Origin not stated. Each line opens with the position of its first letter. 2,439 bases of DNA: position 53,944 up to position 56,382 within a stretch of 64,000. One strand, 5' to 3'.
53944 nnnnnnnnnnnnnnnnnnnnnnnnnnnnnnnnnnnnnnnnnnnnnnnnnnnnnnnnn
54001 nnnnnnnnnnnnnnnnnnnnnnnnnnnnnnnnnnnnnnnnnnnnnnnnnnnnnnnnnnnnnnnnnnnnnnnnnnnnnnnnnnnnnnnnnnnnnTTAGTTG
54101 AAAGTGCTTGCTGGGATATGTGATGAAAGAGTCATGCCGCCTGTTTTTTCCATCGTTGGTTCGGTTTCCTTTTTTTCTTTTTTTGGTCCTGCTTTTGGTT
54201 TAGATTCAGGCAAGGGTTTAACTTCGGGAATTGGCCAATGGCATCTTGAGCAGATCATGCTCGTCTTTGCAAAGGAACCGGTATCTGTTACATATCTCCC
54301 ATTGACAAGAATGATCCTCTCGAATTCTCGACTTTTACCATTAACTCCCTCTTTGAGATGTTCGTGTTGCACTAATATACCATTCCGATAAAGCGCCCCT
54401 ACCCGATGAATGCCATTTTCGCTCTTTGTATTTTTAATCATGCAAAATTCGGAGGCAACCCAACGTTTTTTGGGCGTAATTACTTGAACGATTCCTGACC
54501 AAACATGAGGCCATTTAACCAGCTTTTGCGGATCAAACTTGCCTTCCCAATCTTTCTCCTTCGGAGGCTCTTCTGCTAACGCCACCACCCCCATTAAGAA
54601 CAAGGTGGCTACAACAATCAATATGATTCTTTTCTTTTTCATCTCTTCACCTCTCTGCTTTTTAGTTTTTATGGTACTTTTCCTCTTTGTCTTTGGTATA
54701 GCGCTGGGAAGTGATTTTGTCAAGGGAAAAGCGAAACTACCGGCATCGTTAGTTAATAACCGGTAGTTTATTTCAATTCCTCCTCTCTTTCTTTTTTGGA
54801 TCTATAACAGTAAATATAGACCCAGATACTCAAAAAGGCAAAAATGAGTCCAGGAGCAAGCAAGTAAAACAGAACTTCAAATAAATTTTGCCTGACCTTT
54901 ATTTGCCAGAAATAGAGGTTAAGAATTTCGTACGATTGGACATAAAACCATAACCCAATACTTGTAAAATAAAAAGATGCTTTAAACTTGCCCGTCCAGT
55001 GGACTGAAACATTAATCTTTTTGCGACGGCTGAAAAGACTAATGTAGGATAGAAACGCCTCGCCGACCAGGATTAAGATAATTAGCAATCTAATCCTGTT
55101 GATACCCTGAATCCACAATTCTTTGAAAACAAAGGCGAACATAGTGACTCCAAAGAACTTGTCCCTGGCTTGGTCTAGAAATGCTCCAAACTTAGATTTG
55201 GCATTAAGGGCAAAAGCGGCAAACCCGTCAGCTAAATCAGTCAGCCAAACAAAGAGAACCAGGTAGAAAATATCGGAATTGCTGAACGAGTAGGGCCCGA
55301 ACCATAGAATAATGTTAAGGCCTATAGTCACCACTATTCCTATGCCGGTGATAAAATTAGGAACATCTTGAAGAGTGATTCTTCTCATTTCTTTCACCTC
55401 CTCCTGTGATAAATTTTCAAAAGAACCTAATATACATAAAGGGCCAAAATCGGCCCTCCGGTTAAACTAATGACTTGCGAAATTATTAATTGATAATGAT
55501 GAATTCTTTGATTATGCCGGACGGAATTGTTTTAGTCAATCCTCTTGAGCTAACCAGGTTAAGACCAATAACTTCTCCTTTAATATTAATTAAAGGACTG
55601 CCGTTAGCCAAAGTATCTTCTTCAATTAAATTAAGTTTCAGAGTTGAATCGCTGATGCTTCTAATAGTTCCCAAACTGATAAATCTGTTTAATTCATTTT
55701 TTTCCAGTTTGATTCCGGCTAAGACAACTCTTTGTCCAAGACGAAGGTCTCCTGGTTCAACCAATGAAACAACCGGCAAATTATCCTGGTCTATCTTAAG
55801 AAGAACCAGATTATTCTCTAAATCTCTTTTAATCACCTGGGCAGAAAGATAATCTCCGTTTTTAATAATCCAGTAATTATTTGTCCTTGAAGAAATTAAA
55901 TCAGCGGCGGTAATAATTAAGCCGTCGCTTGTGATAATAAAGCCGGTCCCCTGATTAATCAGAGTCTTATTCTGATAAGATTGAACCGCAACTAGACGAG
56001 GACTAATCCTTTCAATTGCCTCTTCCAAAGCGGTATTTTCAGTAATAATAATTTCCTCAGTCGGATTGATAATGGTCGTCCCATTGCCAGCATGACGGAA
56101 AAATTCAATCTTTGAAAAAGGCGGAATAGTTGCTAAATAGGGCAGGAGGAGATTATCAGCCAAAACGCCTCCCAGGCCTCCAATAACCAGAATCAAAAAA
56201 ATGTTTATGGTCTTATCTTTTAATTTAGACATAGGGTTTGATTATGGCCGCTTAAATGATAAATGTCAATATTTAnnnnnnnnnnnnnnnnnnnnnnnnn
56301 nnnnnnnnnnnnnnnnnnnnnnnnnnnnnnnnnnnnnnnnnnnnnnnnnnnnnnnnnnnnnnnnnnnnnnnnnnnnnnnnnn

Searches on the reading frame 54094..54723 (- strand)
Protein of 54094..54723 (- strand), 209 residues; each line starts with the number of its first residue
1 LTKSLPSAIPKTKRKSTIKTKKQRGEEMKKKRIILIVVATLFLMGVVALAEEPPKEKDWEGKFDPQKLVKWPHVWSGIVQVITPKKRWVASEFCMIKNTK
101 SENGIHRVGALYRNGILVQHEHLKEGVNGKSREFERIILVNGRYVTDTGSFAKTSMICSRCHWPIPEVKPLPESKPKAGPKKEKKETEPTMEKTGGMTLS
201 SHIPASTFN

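Call 7: search_protein_families(library=pfam, proteins=[window:54094-54723:-], max_evalue=0.1)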
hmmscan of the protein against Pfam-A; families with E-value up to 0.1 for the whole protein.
window:54094-54723:- (209 aa): 1 family
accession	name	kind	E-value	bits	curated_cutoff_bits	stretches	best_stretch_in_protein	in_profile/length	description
PF13301.11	DUF4079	-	0.011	16.4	31.4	1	12-81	36-92/141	Protein of unknown function (DUF4079)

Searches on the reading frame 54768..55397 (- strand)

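Call 11: search_protein_families(library=ncbifam, proteins=[window:54768-55397:-], max_evalue=0.01)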
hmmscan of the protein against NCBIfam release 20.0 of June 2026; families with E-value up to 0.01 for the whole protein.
window:54768-55397:- (209 aa): 6 families
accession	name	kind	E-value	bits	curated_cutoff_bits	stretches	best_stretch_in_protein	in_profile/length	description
TIGR00560.1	pgsA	equivalog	1.4e-13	51.8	109.1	1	12-202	3-180/183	CDP-diacylglycerol--glycerol-3-phosphate 3-phosphatidyltransferase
NF052561.1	PIPSynBT1523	equivalog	8.5e-10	38.7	350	1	9-190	23-209/232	hypothetical protein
NF040950.1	archin_ph_syn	equivalog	8.6e-09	35.5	180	1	12-119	25-126/191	archaetidylinositol phosphate synthase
NF045883.1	PIPSynth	equivalog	5.5e-08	32.7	170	1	12-119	24-130/197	phosphatidylinositol phosphate synthase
NF008090.0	PRK10832.1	equivalog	6.7e-06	26.3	304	1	12-179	5-172/182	CDP-diacylglycerol--glycerol-3-phosphate 3-phosphatidyltransferase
NF053678.1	ClpnSynClsA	equivalog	1.9e-05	24.9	240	1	12-146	5-132/180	cardiolipin synthase ClsA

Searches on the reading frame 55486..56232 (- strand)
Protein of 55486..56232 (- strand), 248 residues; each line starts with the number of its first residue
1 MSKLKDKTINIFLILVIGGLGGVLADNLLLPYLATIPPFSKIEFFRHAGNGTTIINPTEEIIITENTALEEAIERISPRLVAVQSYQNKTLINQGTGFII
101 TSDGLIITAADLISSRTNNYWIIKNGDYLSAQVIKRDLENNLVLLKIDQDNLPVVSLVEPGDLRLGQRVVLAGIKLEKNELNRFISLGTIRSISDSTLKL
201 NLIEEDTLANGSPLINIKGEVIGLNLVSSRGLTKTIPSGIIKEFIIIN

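Call 11: search_protein_families(library=ncbifam, proteins=[window:55486-56232:-], max_evalue=0.01)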
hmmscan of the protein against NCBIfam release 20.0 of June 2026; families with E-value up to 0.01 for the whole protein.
window:55486-56232:- (248 aa): 12 families
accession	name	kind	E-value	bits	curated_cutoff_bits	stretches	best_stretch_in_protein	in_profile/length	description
NF041521.1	HhoA_HhoB_HtrA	equivalog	2.7e-15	56.5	450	1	84-227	48-199/335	HhoA/HhoB/HtrA family serine endopeptidase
TIGR02037.1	degP_htrA_DO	subfamily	9.2e-14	51.2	416.2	1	78-228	45-203/434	Do family serine endopeptidase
NF047968.1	SerProtHtrA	equivalog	1.2e-12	47.9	470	1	84-243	78-251/357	serine protease HtrA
TIGR02038.1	protease_degS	equivalog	7.5e-12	45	422.95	1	69-240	47-230/351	outer membrane-stress sensor serine endopeptidase DegS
NF008147.1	PRK10898.1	equivalog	3.5e-09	36.3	408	1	63-228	41-218/352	outer membrane-stress sensor serine endopeptidase DegS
NF050055.1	SerProtHtrAMycob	equivalog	1.7e-08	33.9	800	1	76-226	211-378/502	serine protease HtrA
NF040961.1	MamO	equivalog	4.5e-07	28.6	800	1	70-229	76-244/648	magnetosome protein MamO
NF007526.1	PRK10139.1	equivalog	7.3e-05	21.6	756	1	87-226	85-231/456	serine endoprotease DegQ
NF033740.0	MarP_fam_protase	equivalog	8.7e-05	21.7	250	1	66-171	183-287/390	MarP family serine protease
NF008189.1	PRK10942.1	equivalog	9.1e-05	21.1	720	1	88-227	108-254/477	serine endoprotease DegP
NF040960.1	MamE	equivalog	0.0007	18.3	800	1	88-225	117-264/659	magnetosome formation protease MamE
NF053637.1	SerProtHtrAspr2045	equivalog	0.009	15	650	0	85-225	95-251/394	serine protease HtrA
